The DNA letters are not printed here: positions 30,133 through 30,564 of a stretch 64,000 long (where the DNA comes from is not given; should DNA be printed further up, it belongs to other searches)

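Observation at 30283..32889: Two-gene cassette, copy 2: promoterless 5'-truncated paralog that keeps its coupled 43-aa peptide gene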

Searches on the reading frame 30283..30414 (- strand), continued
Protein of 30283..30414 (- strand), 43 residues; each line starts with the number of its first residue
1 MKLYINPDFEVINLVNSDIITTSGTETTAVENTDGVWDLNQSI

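Call 77: search_solved_structures(query=A7, max_evalue=1, show_alignments=5)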
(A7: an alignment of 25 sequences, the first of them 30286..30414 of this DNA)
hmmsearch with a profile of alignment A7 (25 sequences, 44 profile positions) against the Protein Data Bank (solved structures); distinct sequences matched with E-value up to 1: 6.
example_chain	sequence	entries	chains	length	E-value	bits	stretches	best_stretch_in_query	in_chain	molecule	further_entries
9be8_A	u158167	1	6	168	0.00016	24.3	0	12-36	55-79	Transcription attenuation protein MtrB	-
9bds_A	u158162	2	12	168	0.00023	23.8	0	12-36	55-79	Transcription attenuation protein MtrB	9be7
7qca_ST0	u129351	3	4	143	0.062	16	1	7-32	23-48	40S Ribosomal protein S19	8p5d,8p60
4mkm_A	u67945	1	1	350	0.16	14.7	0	25-43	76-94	Putative surface anchored protein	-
7qep_C9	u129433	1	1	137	0.63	12.8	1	2-33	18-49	40S ribosomal protein S19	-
4ni6_A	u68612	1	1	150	0.88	12.3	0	25-43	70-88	Putative surface anchored protein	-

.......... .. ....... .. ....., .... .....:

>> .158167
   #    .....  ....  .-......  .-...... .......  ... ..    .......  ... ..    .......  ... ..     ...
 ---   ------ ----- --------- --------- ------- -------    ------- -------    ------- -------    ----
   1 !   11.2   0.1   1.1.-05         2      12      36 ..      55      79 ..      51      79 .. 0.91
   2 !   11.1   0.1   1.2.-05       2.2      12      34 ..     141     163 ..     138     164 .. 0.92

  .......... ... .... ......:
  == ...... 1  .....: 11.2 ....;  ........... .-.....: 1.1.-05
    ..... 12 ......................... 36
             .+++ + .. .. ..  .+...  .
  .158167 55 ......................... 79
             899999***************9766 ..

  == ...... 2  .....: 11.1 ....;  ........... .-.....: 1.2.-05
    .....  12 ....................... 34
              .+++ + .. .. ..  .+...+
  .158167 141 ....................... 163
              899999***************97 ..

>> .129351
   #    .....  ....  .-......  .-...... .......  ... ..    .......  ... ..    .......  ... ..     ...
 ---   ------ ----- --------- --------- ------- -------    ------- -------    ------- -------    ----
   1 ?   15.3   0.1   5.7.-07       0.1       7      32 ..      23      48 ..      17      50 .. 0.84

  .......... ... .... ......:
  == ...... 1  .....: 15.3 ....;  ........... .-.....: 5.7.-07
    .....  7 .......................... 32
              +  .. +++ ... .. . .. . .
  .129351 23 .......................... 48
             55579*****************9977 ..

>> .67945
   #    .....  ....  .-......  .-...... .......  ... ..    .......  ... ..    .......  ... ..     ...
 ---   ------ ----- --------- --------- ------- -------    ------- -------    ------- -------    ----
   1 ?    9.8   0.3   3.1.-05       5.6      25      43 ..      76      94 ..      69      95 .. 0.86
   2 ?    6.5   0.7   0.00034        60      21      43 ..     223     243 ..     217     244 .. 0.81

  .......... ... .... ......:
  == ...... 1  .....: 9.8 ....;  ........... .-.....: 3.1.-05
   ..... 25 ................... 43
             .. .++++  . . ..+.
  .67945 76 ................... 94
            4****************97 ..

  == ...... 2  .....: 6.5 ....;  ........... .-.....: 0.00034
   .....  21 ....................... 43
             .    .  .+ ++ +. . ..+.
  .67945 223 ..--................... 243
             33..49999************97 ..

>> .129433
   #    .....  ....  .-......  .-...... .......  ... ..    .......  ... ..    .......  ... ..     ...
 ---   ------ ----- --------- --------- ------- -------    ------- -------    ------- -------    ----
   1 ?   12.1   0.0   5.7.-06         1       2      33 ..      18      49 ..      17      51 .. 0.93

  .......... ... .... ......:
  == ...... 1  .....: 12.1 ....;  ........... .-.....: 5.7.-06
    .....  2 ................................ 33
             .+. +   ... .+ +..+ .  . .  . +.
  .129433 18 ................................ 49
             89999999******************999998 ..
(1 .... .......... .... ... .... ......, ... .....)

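Call 78: search_solved_structures(query=window:30286-30414:-, max_evalue=10, show_alignments=4)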
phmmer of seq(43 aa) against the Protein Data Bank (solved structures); distinct sequences matched with E-value up to 10: 2.
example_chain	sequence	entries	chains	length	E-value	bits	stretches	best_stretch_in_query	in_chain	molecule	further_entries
4mkm_A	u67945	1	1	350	0.011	18.9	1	19-40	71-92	Putative surface anchored protein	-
4ni6_A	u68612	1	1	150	0.25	14.7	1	19-40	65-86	Putative surface anchored protein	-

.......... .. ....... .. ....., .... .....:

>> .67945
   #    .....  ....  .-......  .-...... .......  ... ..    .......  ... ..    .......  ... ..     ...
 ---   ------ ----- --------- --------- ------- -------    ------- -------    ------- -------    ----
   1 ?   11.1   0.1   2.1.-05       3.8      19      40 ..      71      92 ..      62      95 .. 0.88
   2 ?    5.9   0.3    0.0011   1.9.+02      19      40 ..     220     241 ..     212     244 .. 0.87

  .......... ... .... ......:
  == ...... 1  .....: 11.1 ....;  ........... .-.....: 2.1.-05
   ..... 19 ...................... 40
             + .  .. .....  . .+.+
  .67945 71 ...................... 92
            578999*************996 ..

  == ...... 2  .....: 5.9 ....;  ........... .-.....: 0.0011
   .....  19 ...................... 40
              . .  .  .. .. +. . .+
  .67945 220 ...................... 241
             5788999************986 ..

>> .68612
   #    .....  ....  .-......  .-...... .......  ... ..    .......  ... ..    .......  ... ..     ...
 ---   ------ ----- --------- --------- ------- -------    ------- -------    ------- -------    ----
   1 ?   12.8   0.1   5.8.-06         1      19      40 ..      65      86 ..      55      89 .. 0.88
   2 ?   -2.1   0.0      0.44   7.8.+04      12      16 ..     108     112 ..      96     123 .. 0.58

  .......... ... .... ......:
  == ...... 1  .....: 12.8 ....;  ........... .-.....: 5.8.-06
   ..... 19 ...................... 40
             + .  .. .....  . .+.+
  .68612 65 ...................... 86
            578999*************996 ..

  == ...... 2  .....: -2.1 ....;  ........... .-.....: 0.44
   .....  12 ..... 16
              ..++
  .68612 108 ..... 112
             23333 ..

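Call 88: search_protein_families(library=ncbifam, proteins=[L118:2824-3717:+, L118:699-2795:+, L098:10229-11113:-], max_evalue=0.001)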
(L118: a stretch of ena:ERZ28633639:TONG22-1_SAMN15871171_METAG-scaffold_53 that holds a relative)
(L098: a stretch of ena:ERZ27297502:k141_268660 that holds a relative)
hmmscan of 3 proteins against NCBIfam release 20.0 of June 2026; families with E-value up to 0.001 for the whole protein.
L118:2824-3717:+ (297 aa): 43 families (the best 25 are shown)
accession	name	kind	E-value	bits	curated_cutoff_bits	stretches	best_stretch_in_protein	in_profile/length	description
TIGR04317.1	W_rSAM_matur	equivalog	1.4e-18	67.1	380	1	15-129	3-119/349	tungsten cofactor oxidoreductase radical SAM maturase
NF045574.1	sacti_mat_StsB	exception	8.8e-15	54.5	625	1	13-123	93-204/466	StsB family radical SAM/SPASM domain sactipeptide maturase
NF033640.1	N_Twi_rSAM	subfamily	2e-13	50.2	170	1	229-291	10-71/398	twitch domain-containing radical SAM protein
TIGR02668.1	moaA_archaeal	equivalog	2.6e-12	46.3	325.25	1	14-126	8-122/303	GTP 3',8-cyclase MoaA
TIGR04321.1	spiroSPASM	subfamily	3.5e-12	45.8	250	2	20-101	235-324/510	spiro-SPASM protein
TIGR04251.1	SCM_rSAM_ScmF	equivalog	9.1e-12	45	400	1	17-126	5-119/353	SynChlorMet cassette radical SAM/SPASM protein ScmF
NF038283.1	viperin_w_prok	equivalog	2e-11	43.6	180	1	24-123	10-117/281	viperin family antiviral radical SAM protein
NF001199.0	PRK00164.2-1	equivalog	2.4e-11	43.3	231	1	13-127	9-125/308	GTP 3',8-cyclase MoaA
TIGR04545.1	rSAM_ahbD_hemeb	equivalog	8.6e-11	41.8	500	1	21-126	5-112/339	heme b synthase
NF012164.0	AlbA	equivalog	1.2e-10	40.5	850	1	18-123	115-222/442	subtilosin maturase AlbA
TIGR02666.1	moaA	equivalog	2.1e-10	40.1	284.05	1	20-126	14-128/336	GTP 3',8-cyclase MoaA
TIGR04303.1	GeoRSP_rSAM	equivalog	1.5e-09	37.8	400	1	22-125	11-113/325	GeoRSP system radical SAM/SPASM protein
TIGR04054.1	rSAM_NirJ1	equivalog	1.9e-09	36.6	650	1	22-143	42-160/387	putative heme d1 biosynthesis radical SAM protein NirJ1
TIGR04311.1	rSAM_Geo_metal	subfamily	2e-09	37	400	1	17-124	4-116/423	radical SAM/SPASM family putative metalloenzyme maturase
TIGR04403.1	rSAM_skfB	equivalog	2.4e-09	36.5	300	1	21-99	109-189/402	sporulation killing factor system radical SAM maturase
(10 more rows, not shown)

L118:699-2795:+ (698 aa): 0 families

L098:10229-11113:- (294 aa): 29 families (the best 25 are shown)
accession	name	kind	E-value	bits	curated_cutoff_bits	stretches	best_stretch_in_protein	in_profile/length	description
NF007860.0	PRK10572.1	equivalog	2e-21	76.1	208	1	51-292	38-287/292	arabinose operon transcriptional regulator AraC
TIGR04094.1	adjacent_YSIRK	equivalog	8e-20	71.1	200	1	186-287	280-383/383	YSIRK-targeted surface antigen transcriptional regulator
NF052371.1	TransRegGbdRPseu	equivalog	1.2e-17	64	480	1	200-292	237-329/365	choline metabolism transcriptional regulator GbdR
NF010028.0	PRK13503.1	equivalog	5.6e-17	62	288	1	155-291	137-274/278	HTH-type transcriptional activator RhaS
NF049932.1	TranspRegBtr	equivalog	3.1e-14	52.4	900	1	158-291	139-267/531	bacillibactin transport transcriptional regulator Btr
NF006902.0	PRK09393.1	equivalog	3.7e-14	52.7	425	1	194-292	226-324/327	transcriptional regulator FtrA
NF047788.1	TransRegPocR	equivalog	1.9e-13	50.4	500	1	168-292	166-293/296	transcriptional regulator PocR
NF047455.1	TF_Staph_AryK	equivalog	2.1e-13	49.4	850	1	140-292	103-261/759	transcriptional regulator AryK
NF007243.0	PRK09685.1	equivalog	2.8e-12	46.7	199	1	171-290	181-302/303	transcriptional regulator FeaR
NF007693.0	PRK10371.1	equivalog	7e-12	45.2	253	1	197-291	207-301/309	transcriptional regulator MelR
NF010025.2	PRK13500.1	equivalog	6.4e-11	42.3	525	1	172-292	157-280/282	HTH-type transcriptional activator RhaR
NF010026.0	PRK13501.1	equivalog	1e-10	41.3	363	1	196-290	184-278/290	HTH-type transcriptional activator RhaR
NF010027.0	PRK13502.1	equivalog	2.3e-09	37.1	384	1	170-289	155-277/282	HTH-type transcriptional activator RhaR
NF033869.1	viru_reg_Rsp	equivalog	5.3e-09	35.1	400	1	184-288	143-247/701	AraC family transcriptional regulator Rsp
NF040475.1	chlor_reg_RclR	equivalog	3e-08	33.3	400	1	196-289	185-278/284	reactive chlorine-specific transcriptional regulator RclR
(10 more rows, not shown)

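Call 92: search_protein_families(library=ncbifam, alignment_id=A7, max_evalue=10)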
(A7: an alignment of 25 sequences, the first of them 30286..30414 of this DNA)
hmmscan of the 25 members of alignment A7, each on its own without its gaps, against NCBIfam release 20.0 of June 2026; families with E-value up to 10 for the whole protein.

A. member 1, window:30286-30414:- (43 aa): 0 families

B. families by the number of members that match (of 25 scanned): 0 families

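Call 93: search_protein_families(library=pfam, alignment_id=A7, max_evalue=10)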
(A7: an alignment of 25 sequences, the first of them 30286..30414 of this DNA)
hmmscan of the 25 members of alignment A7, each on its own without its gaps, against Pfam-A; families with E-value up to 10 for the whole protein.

A. member 1, window:30286-30414:- (43 aa): 0 families

B. families by the number of members that match (of 25 scanned): 2 families
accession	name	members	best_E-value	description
PF15366.11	DUF4597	2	0.053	Domain of unknown function (DUF4597)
PF14604.12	SH3_9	1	0.082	Variant SH3 domain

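Call 96: find_encoding_contigs(protein=P0036, flank=10000, max_places=3)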
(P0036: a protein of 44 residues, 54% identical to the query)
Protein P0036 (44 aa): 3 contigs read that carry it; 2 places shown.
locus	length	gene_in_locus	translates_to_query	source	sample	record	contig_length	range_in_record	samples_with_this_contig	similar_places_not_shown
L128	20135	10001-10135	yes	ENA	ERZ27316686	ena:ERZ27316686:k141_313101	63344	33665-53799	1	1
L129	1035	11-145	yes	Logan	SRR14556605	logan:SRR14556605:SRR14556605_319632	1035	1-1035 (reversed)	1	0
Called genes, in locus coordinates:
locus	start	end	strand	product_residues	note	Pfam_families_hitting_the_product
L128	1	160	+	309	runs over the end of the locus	PF01613:Flavin_Reduct (weak)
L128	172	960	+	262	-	PF00149:Metallophos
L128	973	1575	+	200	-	PF00149:Metallophos (weak)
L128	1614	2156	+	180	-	PF18955:DUF5698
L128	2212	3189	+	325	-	-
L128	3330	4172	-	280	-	PF02311:AraC_binding (weak), PF12833:HTH_18, PF00165:HTH_AraC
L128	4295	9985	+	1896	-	PF00149:Metallophos (weak)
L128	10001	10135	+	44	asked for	-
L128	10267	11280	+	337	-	PF01661:Macro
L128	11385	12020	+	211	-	-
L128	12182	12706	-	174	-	PF20122:DUF6512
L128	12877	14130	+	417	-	PF13280:WYL (weak)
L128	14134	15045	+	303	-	-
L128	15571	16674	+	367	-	PF01145:Band_7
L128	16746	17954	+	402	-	PF01139:RtcB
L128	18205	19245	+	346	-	PF13088:BNR_2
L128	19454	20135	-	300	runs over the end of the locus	PF02311:AraC_binding, PF00165:HTH_AraC, PF12833:HTH_18, PF00165:HTH_AraC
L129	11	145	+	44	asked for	-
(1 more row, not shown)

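Call 97: find_encoding_contigs(protein=P0069, flank=10000, max_places=3)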
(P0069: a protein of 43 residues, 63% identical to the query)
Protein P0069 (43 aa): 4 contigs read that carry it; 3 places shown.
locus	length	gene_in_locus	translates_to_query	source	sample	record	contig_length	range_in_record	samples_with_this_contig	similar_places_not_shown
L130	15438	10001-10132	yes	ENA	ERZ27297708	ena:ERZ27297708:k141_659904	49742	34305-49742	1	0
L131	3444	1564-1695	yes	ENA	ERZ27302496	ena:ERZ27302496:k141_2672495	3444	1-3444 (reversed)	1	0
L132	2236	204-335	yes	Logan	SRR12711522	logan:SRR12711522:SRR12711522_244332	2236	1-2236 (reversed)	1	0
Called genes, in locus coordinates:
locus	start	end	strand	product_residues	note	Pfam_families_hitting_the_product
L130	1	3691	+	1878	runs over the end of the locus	-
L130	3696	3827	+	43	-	-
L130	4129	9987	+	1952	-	PF03629:SASA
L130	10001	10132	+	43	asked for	-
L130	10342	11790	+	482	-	PF01554:MatE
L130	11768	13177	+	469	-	PF01554:MatE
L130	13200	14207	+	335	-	PF01207:Dus, PF01180:DHO_dh (faint), PF00977:His_biosynth (faint)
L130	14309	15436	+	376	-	?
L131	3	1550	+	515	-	?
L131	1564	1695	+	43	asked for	-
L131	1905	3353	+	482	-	PF01554:MatE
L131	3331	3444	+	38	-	?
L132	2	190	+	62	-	?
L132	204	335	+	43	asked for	-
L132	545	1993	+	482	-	PF01554:MatE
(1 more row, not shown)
